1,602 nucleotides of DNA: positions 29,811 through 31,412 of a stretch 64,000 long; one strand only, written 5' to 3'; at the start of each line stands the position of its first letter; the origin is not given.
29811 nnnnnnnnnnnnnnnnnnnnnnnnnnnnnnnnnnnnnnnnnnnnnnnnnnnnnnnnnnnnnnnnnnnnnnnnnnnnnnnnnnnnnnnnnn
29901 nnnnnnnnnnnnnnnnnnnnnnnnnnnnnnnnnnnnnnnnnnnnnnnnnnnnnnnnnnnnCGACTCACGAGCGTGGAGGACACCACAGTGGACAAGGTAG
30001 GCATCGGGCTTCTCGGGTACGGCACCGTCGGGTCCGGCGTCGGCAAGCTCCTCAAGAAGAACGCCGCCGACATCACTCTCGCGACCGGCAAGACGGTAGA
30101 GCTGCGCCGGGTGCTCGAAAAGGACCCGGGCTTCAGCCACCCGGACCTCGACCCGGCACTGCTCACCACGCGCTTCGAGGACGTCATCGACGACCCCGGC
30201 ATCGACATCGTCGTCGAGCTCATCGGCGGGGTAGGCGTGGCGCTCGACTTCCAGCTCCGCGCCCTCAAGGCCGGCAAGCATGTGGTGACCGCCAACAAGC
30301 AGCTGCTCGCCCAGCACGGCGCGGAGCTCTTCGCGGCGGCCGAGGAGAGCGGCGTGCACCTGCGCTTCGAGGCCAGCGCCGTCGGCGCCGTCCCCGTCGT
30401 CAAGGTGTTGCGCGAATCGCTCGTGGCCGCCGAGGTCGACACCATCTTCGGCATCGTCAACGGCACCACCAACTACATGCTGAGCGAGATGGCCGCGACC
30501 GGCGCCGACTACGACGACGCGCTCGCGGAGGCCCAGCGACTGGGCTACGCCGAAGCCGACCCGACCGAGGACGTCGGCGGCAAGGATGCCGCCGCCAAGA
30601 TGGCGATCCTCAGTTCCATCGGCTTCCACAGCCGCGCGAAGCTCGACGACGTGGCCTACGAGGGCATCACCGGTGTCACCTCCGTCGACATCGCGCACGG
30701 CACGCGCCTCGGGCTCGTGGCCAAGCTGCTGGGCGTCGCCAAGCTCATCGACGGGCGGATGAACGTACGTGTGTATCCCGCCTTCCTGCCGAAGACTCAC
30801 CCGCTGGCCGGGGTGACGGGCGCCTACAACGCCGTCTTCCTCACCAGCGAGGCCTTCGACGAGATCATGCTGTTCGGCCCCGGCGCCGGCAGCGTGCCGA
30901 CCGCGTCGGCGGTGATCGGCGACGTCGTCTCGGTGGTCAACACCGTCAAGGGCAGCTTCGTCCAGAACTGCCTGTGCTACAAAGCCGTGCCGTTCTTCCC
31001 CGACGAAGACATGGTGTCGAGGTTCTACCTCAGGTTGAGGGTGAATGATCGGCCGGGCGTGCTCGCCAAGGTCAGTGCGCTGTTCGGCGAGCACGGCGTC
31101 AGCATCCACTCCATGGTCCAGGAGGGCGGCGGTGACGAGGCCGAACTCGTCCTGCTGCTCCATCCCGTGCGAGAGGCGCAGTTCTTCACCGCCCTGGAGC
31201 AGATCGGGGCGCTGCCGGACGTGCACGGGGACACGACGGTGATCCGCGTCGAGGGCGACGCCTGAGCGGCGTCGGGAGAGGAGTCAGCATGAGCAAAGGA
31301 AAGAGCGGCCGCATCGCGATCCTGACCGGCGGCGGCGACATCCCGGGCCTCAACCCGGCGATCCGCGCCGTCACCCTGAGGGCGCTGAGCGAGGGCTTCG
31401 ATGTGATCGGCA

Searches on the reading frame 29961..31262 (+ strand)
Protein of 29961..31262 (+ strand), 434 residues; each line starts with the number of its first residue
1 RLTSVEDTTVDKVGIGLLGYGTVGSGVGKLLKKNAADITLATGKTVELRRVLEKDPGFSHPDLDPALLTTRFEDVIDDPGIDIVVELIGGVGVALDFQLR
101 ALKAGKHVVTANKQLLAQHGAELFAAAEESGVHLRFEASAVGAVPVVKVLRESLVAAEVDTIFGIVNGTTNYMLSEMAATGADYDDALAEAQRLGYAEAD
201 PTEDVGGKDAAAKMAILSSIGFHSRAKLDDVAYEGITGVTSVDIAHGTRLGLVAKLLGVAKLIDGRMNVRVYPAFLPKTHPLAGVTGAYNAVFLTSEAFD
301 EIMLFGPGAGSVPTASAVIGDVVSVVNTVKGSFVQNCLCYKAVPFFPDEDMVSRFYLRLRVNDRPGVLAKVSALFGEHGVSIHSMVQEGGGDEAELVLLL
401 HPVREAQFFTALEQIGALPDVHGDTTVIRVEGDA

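Call 54: search_protein_families(library=pfam, proteins=[window:29961-31262:+], max_evalue=0.0001)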
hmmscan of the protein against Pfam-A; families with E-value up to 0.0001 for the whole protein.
window:29961-31262:+ (434 aa): 5 families
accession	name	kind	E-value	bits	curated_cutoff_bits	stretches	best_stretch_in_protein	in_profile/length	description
PF00742.24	Homoserine_dh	-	6.5e-58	195.8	22.9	1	145-323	1-173/173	Homoserine dehydrogenase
PF03447.22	NAD_binding_3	-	1.1e-19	71.7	24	1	19-137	1-116/116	Homoserine dehydrogenase, NAD binding domain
PF01842.31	ACT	-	1.4e-12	47.6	27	1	356-419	2-65/66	ACT domain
PF22629.2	ACT_AHAS_ss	-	1.1e-06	29.1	27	1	357-422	1-66/67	AHAS small subunit-like ACT domain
PF03435.24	Sacchrp_dh_NADP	-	7e-05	23.6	25.1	0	15-113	1-100/129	Saccharopine dehydrogenase NADP binding domain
